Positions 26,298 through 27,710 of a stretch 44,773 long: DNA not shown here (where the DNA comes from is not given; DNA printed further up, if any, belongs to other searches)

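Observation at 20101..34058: Translationally coupled envelope-glycosylation island with a kinase, three phosphoesterases and a CPBP protease (best candidate for an undescribed system)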

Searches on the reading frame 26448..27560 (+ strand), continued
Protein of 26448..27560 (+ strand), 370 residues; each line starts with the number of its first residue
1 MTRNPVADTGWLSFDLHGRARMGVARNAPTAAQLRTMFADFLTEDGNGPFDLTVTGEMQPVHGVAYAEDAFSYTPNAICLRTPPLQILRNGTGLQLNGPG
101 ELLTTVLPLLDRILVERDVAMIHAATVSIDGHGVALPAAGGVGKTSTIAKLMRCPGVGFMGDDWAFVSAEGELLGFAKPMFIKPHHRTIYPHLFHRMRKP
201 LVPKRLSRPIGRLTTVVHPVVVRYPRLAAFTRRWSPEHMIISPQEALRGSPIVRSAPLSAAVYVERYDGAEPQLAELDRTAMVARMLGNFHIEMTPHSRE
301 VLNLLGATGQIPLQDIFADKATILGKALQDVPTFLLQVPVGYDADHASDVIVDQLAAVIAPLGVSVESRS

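Call 40: search_protein_families(library=ncbifam, proteins=[L029:15277-16563:+, L029:16637-18886:+, L029:11106-11927:+, L029:11858-13207:+, L029:8099-8962:+, L029:8964-9962:+, L029:9944-11101:+], max_evalue=0.01)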
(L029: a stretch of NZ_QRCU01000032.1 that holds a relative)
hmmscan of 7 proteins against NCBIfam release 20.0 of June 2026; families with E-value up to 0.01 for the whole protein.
L029:15277-16563:+ (428 aa): 1 family
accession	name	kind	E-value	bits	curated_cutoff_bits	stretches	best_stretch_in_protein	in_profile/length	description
NF003743.0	PRK05340.1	equivalog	3.2e-05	23.2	134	1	86-192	4-95/242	UDP-2,3-diacylglucosamine diphosphatase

L029:16637-18886:+ (749 aa): 1 family
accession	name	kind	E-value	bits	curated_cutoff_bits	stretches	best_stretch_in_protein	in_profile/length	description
NF033679.1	DNRLRE_dom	domain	2.4e-21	76.5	34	1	600-747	1-164/164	DNRLRE domain-containing protein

L029:11106-11927:+ (273 aa): 12 families
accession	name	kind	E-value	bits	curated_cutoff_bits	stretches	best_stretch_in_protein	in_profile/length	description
TIGR03965.1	mycofact_glyco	equivalog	4.8e-18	65.3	280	2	6-111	71-184/467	mycofactocin biosynthesis glycosyltransferase MftF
TIGR04182.1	glyco_TIGR04182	equivalog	2.2e-16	60.1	325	1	10-108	1-99/293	S-layer glycoprotein N-glycosyltransferase AglJ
TIGR04283.1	glyco_like_mftF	equivalog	1.8e-14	53.9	182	1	13-195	3-187/221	TIGR04283 family arsenosugar biosynthesis glycosyltransferase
NF041875.1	EPS_EpsD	equivalog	3.4e-13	49.7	370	2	13-99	3-97/325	exopolysaccharide biosynthesis glycosyltransferase EpsD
NF045692.1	OglycostaseCruG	equivalog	3.3e-09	36.1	600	1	9-114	41-160/386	2'-O-glycosyltransferase CruG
NF010496.0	PRK13915.1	equivalog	1.3e-08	34.3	262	1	9-65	31-92/307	glucosyl-3-phosphoglycerate synthase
TIGR03469.1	HpnB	hypoth_equivalog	2.1e-08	33.6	379.25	1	9-110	44-164/386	hopene-associated glycosyltransferase HpnB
NF041391.1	DPhHxTase_Halo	equivalog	7.8e-08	31.6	375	1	34-114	22-100/213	dolichyl-phosphate hexose transferase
NF007482.0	PRK10073.1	equivalog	4.9e-07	29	423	1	10-106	7-110/334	glycosyltransferase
NF038302.1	EPS_HpsE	equivalog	1.6e-05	24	300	1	10-97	2-102/307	hormogonium polysaccharide biosynthesis glycosyltransferase HpsE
NF004796.0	PRK06144.1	subfamily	0.00086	18.8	272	1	21-84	88-152/262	enoyl-CoA hydratase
TIGR04195.1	S_glycosyl_SunS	equivalog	0.0048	15.8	350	1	12-91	60-141/421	SunS family peptide S-glycosyltransferase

L029:11858-13207:+ (449 aa): 0 families

L029:8099-8962:+ (287 aa): 16 families
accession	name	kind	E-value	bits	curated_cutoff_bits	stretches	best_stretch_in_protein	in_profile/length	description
TIGR04182.1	glyco_TIGR04182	equivalog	3.9e-38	131.5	325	1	27-242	2-217/293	S-layer glycoprotein N-glycosyltransferase AglJ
NF041391.1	DPhHxTase_Halo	equivalog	4.2e-19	68.4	375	1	36-239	6-205/213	dolichyl-phosphate hexose transferase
NF010496.0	PRK13915.1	equivalog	3.2e-16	59.3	262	1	14-133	20-154/307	glucosyl-3-phosphoglycerate synthase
TIGR04283.1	glyco_like_mftF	equivalog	3.7e-15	56.1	182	1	27-114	1-88/221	TIGR04283 family arsenosugar biosynthesis glycosyltransferase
NF058614.1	PPMAGASynPpgS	equivalog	9.9e-13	48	370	1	27-217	2-197/226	polyprenyl-phospho-N-acetylgalactosaminyl synthase PpgS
NF007986.1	PRK10714.1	equivalog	3.6e-12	45.9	529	1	26-135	7-127/316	undecaprenyl-phosphate 4-deoxy-4-formamido-L-arabinose transferase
TIGR03937.1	PgaC_IcaA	equivalog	5.1e-11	42.2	422.3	1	24-128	44-155/407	poly-beta-1,6-N-acetyl-D-glucosamine synthase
NF041875.1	EPS_EpsD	equivalog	2.1e-08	33.9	370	1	27-113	1-94/325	exopolysaccharide biosynthesis glycosyltransferase EpsD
NF047588.1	GlcsyltransPgfSStrep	equivalog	8.2e-08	31.8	500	1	42-142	25-129/308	glycosyltransferase PgfS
TIGR03965.1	mycofact_glyco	equivalog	8.8e-08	31.4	280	1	16-113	65-169/467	mycofactocin biosynthesis glycosyltransferase MftF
NF045692.1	OglycostaseCruG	equivalog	1.8e-07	30.5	600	1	16-130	32-160/386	2'-O-glycosyltransferase CruG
NF007482.0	PRK10073.1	equivalog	5e-06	25.7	423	1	22-114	3-101/334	glycosyltransferase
NF038302.1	EPS_HpsE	equivalog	1.5e-05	24.1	300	1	27-113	3-101/307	hormogonium polysaccharide biosynthesis glycosyltransferase HpsE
TIGR04195.1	S_glycosyl_SunS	equivalog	0.00074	18.5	350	1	25-108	57-141/421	SunS family peptide S-glycosyltransferase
TIGR03111.1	glyc2_xrt_Gpos1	hypoth_equivalog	0.0035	16.2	363.95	1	23-124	47-157/439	TIGR03111 family XrtG-associated glycosyltransferase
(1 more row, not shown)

L029:8964-9962:+ (332 aa): 10 families
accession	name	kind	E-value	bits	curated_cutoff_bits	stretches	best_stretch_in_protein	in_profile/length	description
NF041394.1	GtaseAglG_Halo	equivalog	2e-66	224.3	440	1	9-306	2-299/304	glucosyl-dolichyl phosphate glucuronosyltransferase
TIGR03965.1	mycofact_glyco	equivalog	1.2e-26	93.7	280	1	8-247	74-304/467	mycofactocin biosynthesis glycosyltransferase MftF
NF041875.1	EPS_EpsD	equivalog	1.7e-21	76.9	370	1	10-265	1-250/325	exopolysaccharide biosynthesis glycosyltransferase EpsD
NF038302.1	EPS_HpsE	equivalog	3.7e-16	59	300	1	10-247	3-249/307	hormogonium polysaccharide biosynthesis glycosyltransferase HpsE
NF038299.1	EPS_HpsN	equivalog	3.6e-14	52.4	425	1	8-123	1-119/317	hormogonium polysaccharide biosynthesis glycosyltransferase HpsN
NF007482.0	PRK10073.1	equivalog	4.5e-08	32.5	423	1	8-111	6-110/334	glycosyltransferase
NF050050.1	ProtGlycPglI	equivalog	1.8e-07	30.8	500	1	8-108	2-105/306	GalNAc(5)-diNAcBac-PP-undecaprenol beta-1,3-glucosyltransferase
NF047683.1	TeichurnBiosyTuaG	equivalog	7.3e-07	29.1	400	1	8-109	6-109/252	teichuronic acid biosynthesis protein TuaG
TIGR03937.1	PgaC_IcaA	equivalog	5.4e-06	25.6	422.3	1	8-223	45-253/407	poly-beta-1,6-N-acetyl-D-glucosamine synthase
TIGR04283.1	glyco_like_mftF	equivalog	0.0032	17.1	182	1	10-109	1-95/221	TIGR04283 family arsenosugar biosynthesis glycosyltransferase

L029:9944-11101:+ (385 aa): 3 families
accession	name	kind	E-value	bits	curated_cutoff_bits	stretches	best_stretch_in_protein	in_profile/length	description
TIGR04352.1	HprK_rel_A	equivalog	8.5e-09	34.9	200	1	139-203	98-162/280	HprK-related kinase A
TIGR04355.1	HprK_rel_B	hypoth_equivalog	0.00021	20.5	200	1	132-190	139-196/351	HprK-related kinase B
TIGR04249.1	SCM_chp_ScmC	equivalog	0.00051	19.5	125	1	126-191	115-177/292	SynChlorMet cassette protein ScmC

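Call 41: predict_structure(alignment_id=A1)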
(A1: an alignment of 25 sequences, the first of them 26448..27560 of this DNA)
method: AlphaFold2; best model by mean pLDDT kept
length: 370 residues; sequences in the alignment: 25
mean_pLDDT: 83.9   pTM: 0.82
mean pLDDT of the five models: 83.9, 83.7, 82.7, 82.2, 81.7
residues with pLDDT >= 90: 191; 70-90: 116; 50-70: 38; < 50: 25
segments of 3 or more residues with pLDDT < 50: 1-7, 211-223
pLDDT, mean of each block of 10 residues (from residue 1): 47 95 92 91 85 93 80 91 89 87 88 95 95 92 86 92 94 94 78 66 54 47 53 60 88 96 95 96 95 89 89 87 97 96 89 87 58
secondary structure, 60 per line:
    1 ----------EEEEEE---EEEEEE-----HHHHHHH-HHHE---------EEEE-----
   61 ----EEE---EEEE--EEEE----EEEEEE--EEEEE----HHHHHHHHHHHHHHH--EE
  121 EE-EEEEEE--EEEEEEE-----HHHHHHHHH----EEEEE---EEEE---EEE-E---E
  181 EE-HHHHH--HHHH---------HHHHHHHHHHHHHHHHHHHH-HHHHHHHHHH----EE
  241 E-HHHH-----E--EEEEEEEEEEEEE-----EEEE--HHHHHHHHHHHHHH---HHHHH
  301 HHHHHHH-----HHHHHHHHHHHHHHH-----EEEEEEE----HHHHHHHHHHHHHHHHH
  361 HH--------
elements in order: E11-16 E20-25 H31-37 E52-55 E65-67 E71-74 E77-80 E85-90 E93-97 H102-116 E119-122 E124-129 E132-138 H144-152 E157-161 E165-168 E172-174 E180-182 H184-188 H191-194 H204-223 H225-234 E239-241 H243-246 E255-267 E273-276 H279-292 H296-307 H313-327 E333-339 H344-362
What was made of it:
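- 26448..27560 (+): F: soluble P-loop phosphotransferase of the PEPCK/HprK superfamily (Pfam PF27840 'ScmC' in precomputed annotation). It is among the best conserved proteins of the system. AF2 pLDDT 84 (call 41).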

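Call 43: fold_search(model_id=the predicted structure, library=pdb)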
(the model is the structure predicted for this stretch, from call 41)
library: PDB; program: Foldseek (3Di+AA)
matches with E <= 10: 548; with E <= 0.001: 121
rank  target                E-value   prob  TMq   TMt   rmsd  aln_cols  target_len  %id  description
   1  9a4u_A                6.7e-09  1.00  0.50  0.37   8.3       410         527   15  Integrative model of PCKA-QOX2 by crosslinking MS and deep learning (released 2024-09-18)
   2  2pc9_D                1.0e-08  1.00  0.51  0.39   7.6       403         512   15  Crystal Structure Of ATP-Dependent Phosphoenolpyruvate Carboxykinase From Thermus thermophilus HB8 (released 2007-10-02)
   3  2pc9_C                1.6e-08  1.00  0.51  0.39   7.8       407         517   15  Crystal Structure Of ATP-Dependent Phosphoenolpyruvate Carboxykinase From Thermus thermophilus HB8 (released 2007-10-02)
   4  1j3b_A                3.3e-08  1.00  0.50  0.38   7.9       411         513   16  Crystal structure of ATP-dependent phosphoenolpyruvate carboxykinase from Thermus thermophilus HB8 (released 2003-02-11)
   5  1j3b_B                4.7e-08  1.00  0.52  0.39   7.5       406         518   15  Crystal structure of ATP-dependent phosphoenolpyruvate carboxykinase from Thermus thermophilus HB8 (released 2003-02-11)
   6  2pc9_B                6.8e-08  1.00  0.49  0.37   7.7       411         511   14  Crystal Structure Of ATP-Dependent Phosphoenolpyruvate Carboxykinase From Thermus thermophilus HB8 (released 2007-10-02)
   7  1xkv_A                7.2e-08  1.00  0.50  0.38   7.6       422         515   15  Crystal Structure Of ATP-Dependent Phosphoenolpyruvate Carboxykinase From Thermus thermophilus HB8 (released 2005-10-11)
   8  1k3c                  7.2e-08  1.00  0.47  0.35   8.6       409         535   12  Phosphoenolpyruvate carboxykinase in complex with ADP, AlF3 and Pyruvate (released 2001-12-19)
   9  2pc9_A                8.6e-08  1.00  0.51  0.39   7.2       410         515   15  Crystal Structure Of ATP-Dependent Phosphoenolpyruvate Carboxykinase From Thermus thermophilus HB8 (released 2007-10-02)
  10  1xkv_B                9.2e-08  1.00  0.52  0.40   7.1       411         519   14  Crystal Structure Of ATP-Dependent Phosphoenolpyruvate Carboxykinase From Thermus thermophilus HB8 (released 2005-10-11)
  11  1ayl                  1.1e-07  1.00  0.53  0.39   7.5       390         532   11  PHOSPHOENOLPYRUVATE CARBOXYKINASE (released 1997-01-11)
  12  1yvy_A                1.1e-07  1.00  0.51  0.39   7.6       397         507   12  Crystal structure of Anaerobiospirillum succiniciproducens phosphoenolpyruvate carboxykinase (released 2005-07-26)
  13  1ylh                  1.6e-07  1.00  0.51  0.38   7.6       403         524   14  Crystal Structure of Phosphoenolpyruvate Carboxykinase from Actinobaccilus succinogenes in Complex with Manganese and Py (released 2005-06-28)
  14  6at3_B                1.9e-07  1.00  0.49  0.36   7.9       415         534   13  E. coli phosphoenolpyruvate carboxykinase Y207F mutant bound to thiosulfate and oxaloacetate (released 2018-08-29)
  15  6com                  2.2e-07  1.00  0.52  0.38   7.2       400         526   10  2.3A crystal structure of E. coli phosphoenolpyruvate carboxykinase mutant Asp269Asn (released 2018-04-04)
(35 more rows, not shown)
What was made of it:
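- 26448..27560 (+): Foldseek ATP-PEPCK E 1e-8 with TMq 0.51, and HprK/P E 6e-6 (call 43).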

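Call 47: search_protein_families(library=pfam, proteins=[L029:11858-13207:+, L005:12009-13346:+, L025:11943-13349:+, L005:16825-18000:+, L005:15902-16828:+, L005:15291-15656:+, L005:15640-15891:+, L012:15932-16783:+, L020:12893-13825:+], max_evalue=1)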
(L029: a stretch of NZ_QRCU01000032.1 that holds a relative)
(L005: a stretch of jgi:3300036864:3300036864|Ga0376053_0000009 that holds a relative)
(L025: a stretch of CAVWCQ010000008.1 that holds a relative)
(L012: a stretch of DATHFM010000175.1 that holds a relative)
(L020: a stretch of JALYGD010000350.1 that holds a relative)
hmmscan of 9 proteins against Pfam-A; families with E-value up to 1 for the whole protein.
L029:11858-13207:+ (449 aa): 2 families
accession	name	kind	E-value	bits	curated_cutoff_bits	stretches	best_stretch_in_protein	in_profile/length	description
PF01943.22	Polysacc_synt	-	0.012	15.5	28.2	1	48-287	8-245/274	Polysaccharide biosynthesis protein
PF19596.4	DUF6101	-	0.1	12.7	27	1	259-303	85-124/184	Family of unknown function (DUF6101)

L005:12009-13346:+ (445 aa): 2 families
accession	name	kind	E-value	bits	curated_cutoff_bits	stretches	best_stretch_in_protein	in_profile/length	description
PF11811.13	DUF3331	-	0.068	13.8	25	1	212-246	41-75/91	Domain of unknown function (DUF3331)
PF01943.22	Polysacc_synt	-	0.34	10.7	28.2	1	29-156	8-137/274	Polysaccharide biosynthesis protein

L025:11943-13349:+ (468 aa): 1 family
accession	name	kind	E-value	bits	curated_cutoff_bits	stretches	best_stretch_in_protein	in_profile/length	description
PF01943.22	Polysacc_synt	-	1e-06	28.9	28.2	1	50-301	4-249/274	Polysaccharide biosynthesis protein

L005:16825-18000:+ (391 aa): 2 families
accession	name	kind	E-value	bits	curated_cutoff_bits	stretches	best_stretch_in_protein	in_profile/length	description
PF00149.33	Metallophos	-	0.0082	17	21.5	1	5-127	2-72/191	Calcineurin-like phosphoesterase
PF12850.12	Metallophos_2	-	0.028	14.8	27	0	287-332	92-136/154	Calcineurin-like phosphoesterase superfamily domain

L005:15902-16828:+ (308 aa): 2 families
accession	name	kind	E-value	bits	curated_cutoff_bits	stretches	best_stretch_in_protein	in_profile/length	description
PF02517.21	Rce1-like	-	1.2e-09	38.7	22.4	1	211-297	6-92/93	Type II CAAX prenyl endopeptidase Rce1-like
PF02578.20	Cu-oxidase_4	-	0.37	10.6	22.9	1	214-247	89-122/238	Multi-copper polyphenol oxidoreductase laccase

L005:15291-15656:+ (121 aa): 0 families

L005:15640-15891:+ (83 aa): 0 families

L012:15932-16783:+ (283 aa): 1 family
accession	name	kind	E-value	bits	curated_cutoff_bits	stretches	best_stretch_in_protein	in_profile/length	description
PF02517.21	Rce1-like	-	0.0008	20.1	22.4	1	184-271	6-86/93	Type II CAAX prenyl endopeptidase Rce1-like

L020:12893-13825:+ (310 aa): 1 family
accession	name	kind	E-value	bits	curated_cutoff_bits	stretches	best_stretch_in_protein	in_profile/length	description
PF02517.21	Rce1-like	-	1.4e-10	41.7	22.4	1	213-300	5-92/93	Type II CAAX prenyl endopeptidase Rce1-like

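Call 52: search_solved_structures(query=L029:16637-18886:+, max_evalue=1, show_alignments=0)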
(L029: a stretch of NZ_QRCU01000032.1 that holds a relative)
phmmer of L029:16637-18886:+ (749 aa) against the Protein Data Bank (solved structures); distinct sequences matched with E-value up to 1: 2.
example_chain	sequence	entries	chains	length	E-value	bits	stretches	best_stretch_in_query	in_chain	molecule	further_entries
8wab_A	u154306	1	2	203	1.3e-07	33.5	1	597-746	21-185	DNRLRE domain-containing protein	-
7vbo_A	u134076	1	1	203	0.00012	23.8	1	595-686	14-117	Alginate lyase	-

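Call 64: search_protein_representatives(alignment_id=A1)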
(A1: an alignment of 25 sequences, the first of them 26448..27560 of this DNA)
Query: 25 sequences, 369 profile positions. Proteins with E-value up to 0.001 (for the whole library): 1679; up to 1e-10: 394; up to 1e-30: 101. The best 150 are listed.
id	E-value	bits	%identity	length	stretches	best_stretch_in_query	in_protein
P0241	7.8e-162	554.7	-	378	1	10-360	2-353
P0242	1.4e-154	530.9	-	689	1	3-360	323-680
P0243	9.9e-141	485.3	-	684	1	6-359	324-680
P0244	1.8e-132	458.1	-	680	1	9-358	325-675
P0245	4.7e-131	453.5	-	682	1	11-358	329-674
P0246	5.1e-131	453.3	-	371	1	13-358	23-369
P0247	4.0e-128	443.8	-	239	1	8-239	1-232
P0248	6.4e-128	443.1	-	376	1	5-359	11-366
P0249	1.3e-122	425.7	-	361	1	11-364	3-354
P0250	1.5e-121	422.2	-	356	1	12-358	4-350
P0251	4.6e-116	404.1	-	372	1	6-361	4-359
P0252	4.3e-113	394.3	-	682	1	7-360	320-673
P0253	4.3e-112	391.1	-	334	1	37-363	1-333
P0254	2.1e-109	382.2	-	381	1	10-278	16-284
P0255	1.2e-108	379.7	-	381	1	8-362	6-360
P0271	2.9e-70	253.4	-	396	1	12-351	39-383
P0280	1.1e-59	218.6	-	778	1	14-364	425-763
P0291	2.5e-49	184.5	-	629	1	13-349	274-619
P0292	1.5e-47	178.6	-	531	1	7-190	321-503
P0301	6.1e-42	160.2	-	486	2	164-258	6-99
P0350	4.6e-29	117.9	-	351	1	13-355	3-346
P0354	1.1e-28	116.7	-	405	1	12-139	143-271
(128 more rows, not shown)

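Call 65: search_protein_families(library=pfam, proteins=[P0242, P0243, P0245, P0252, P0280, P0291, P0292, P0301, P0354, P0271], max_evalue=0.001)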
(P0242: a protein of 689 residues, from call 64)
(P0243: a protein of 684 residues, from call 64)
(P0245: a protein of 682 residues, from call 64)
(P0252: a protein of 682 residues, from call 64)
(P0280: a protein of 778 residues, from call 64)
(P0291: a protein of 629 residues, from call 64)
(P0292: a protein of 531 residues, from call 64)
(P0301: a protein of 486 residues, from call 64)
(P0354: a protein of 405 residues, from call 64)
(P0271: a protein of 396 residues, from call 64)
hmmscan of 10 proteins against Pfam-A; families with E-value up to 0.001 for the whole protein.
P0242 (689 aa): 3 families
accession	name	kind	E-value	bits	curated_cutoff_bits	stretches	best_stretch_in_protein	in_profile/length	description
PF00535.33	Glycos_transf_2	-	6e-21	75.5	23.3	1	8-172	1-165/168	Glycosyl transferase family 2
PF13641.12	Glyco_tranf_2_3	-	1.2e-09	39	27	1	7-231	3-220/230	Glycosyltransferase like family 2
PF13632.12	Glyco_trans_2_3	-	0.00087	19.6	27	0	89-234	2-137/198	Glycosyl transferase family group 2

P0243 (684 aa): 5 families
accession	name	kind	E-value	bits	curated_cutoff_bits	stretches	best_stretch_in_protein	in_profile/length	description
PF00535.33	Glycos_transf_2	-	8.2e-24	84.9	23.3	1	12-173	2-165/168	Glycosyl transferase family 2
PF13641.12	Glyco_tranf_2_3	-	1.6e-16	61.5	27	1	10-225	3-216/230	Glycosyltransferase like family 2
PF13506.12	Glyco_transf_21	-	2.6e-05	24.2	21.7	1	81-179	25-121/174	Glycosyl transferase family 21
PF13632.12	Glyco_trans_2_3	-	4.3e-05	23.8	27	1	89-205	1-110/198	Glycosyl transferase family group 2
PF10111.15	Glyco_tranf_2_2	-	0.00019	21.5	27.3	1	71-109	66-104/276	Glycosyltransferase like family 2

P0245 (682 aa): 2 families
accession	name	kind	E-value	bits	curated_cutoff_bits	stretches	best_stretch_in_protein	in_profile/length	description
PF00535.33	Glycos_transf_2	-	8.1e-19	68.6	23.3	1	12-175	2-167/168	Glycosyl transferase family 2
PF13641.12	Glyco_tranf_2_3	-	3.6e-05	24.3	27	1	11-203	4-196/230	Glycosyltransferase like family 2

P0252 (682 aa): 3 families
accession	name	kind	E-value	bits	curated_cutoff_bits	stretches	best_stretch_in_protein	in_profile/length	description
PF00535.33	Glycos_transf_2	-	3e-26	92.8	23.3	1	11-175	1-167/168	Glycosyl transferase family 2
PF13641.12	Glyco_tranf_2_3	-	2.3e-08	34.8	27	1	8-178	1-177/230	Glycosyltransferase like family 2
PF13506.12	Glyco_transf_21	-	1.9e-05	24.7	21.7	1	81-179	25-121/174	Glycosyl transferase family 21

P0280 (778 aa): 3 families
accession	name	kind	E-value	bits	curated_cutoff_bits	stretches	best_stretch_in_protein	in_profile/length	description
PF00534.26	Glycos_transf_1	-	1.9e-32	112.6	26.4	1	223-371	18-168/172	Glycosyl transferases group 1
PF13692.12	Glyco_trans_1_4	-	1.5e-31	110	27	1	222-361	3-142/142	Glycosyl transferases group 1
PF20706.3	GT4-conflict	-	7.3e-10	38.8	26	1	219-348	196-330/385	Family 4 Glycosyltransferase in conflict systems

P0291 (629 aa): 5 families
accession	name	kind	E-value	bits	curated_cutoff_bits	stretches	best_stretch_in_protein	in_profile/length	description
PF00535.33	Glycos_transf_2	-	8.9e-19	68.5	23.3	1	27-195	2-167/168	Glycosyl transferase family 2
PF13641.12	Glyco_tranf_2_3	-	1.1e-12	49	27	1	23-241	1-220/230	Glycosyltransferase like family 2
PF13506.12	Glyco_transf_21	-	2.7e-08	33.9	21.7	1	90-228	23-150/174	Glycosyl transferase family 21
PF13632.12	Glyco_trans_2_3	-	1.6e-06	28.5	27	1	101-233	2-123/198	Glycosyl transferase family group 2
PF22921.2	FKRP_N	-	0.00012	21.9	27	1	20-137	9-128/245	Fukutin-related protein stem domain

P0292 (531 aa): 2 families
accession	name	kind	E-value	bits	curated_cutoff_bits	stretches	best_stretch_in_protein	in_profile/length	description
PF00535.33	Glycos_transf_2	-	1.3e-20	74.5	23.3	1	6-121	1-120/168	Glycosyl transferase family 2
PF13641.12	Glyco_tranf_2_3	-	1.7e-05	25.4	27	1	6-116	4-122/230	Glycosyltransferase like family 2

P0301 (486 aa): 0 families

P0354 (405 aa): 0 families

P0271 (396 aa): 1 family
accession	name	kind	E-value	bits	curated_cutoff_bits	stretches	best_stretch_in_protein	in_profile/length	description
PF07475.17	Hpr_kinase_C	-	0.00045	20.2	33.3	0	152-198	8-53/171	HPr Serine kinase C-terminal domain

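Call 68: search_protein_families(library=padloc, proteins=[window:26448-27560:+], max_evalue=0.01)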
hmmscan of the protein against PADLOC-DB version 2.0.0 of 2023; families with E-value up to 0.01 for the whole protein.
window:26448-27560:+ (370 aa): 0 families

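Call 72: find_homologous_proteins(query=P0350, max_evalue=0.001)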
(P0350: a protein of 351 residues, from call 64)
Query P0350 (351 aa): 42 proteins with E <= 0.001 among 1252 candidates.
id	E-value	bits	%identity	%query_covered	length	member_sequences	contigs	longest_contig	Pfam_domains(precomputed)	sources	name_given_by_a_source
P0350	2.5e-231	785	100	100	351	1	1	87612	-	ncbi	ncbi:hypothetical protein GCM10027051_32710 [Niabella terrae]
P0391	5.5e-144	498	63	97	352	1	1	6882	-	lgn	-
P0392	2.3e-143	496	62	98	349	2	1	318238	-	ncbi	-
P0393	5.4e-143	494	62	97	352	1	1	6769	-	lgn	-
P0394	2.6e-142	492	63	98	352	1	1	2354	-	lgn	-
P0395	5.5e-141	488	63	97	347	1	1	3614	-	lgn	-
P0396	7.8e-140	484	62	99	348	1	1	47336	-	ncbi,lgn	ncbi:MAG: hypothetical protein ACTIJ9_15525 [Aequorivita sp.]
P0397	1.2e-135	470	60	99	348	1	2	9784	-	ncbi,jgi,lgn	-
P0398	1.6e-134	467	60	99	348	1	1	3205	-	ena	-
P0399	2.0e-134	466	59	98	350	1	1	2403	-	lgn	-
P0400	4.8e-131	455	59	97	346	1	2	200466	PF27840.1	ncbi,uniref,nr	ncbi:hypothetical protein MVI27_10020 [Chryseobacterium salipaludis]|uniref:hypothetical protein n=1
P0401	2.6e-128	446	60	96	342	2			PF27840.1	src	-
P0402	1.7e-115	404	54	99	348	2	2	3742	-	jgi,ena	-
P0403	2.2e-108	381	52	99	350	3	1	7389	-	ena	-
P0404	6.7e-58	215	37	82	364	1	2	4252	-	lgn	-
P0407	7.0e-55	205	34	98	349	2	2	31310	PF27840.1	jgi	jgi:hypothetical protein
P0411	9.5e-51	191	32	86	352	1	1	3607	PF27840.1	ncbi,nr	ncbi:MAG: hypothetical protein PUB43_06440 [Oscillospiraceae bacterium]|nr:hypothetical protein [Osc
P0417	2.9e-48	183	32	99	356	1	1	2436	PF27840.1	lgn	-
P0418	2.9e-48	183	32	99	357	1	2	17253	PF27840.1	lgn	-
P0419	3.4e-48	183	32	97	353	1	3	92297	-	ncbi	-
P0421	2.4e-46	177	31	98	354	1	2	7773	PF27840.1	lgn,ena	-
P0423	3.9e-46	176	30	98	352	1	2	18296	PF27840.1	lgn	-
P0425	4.6e-43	166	32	87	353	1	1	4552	PF27840.1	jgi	-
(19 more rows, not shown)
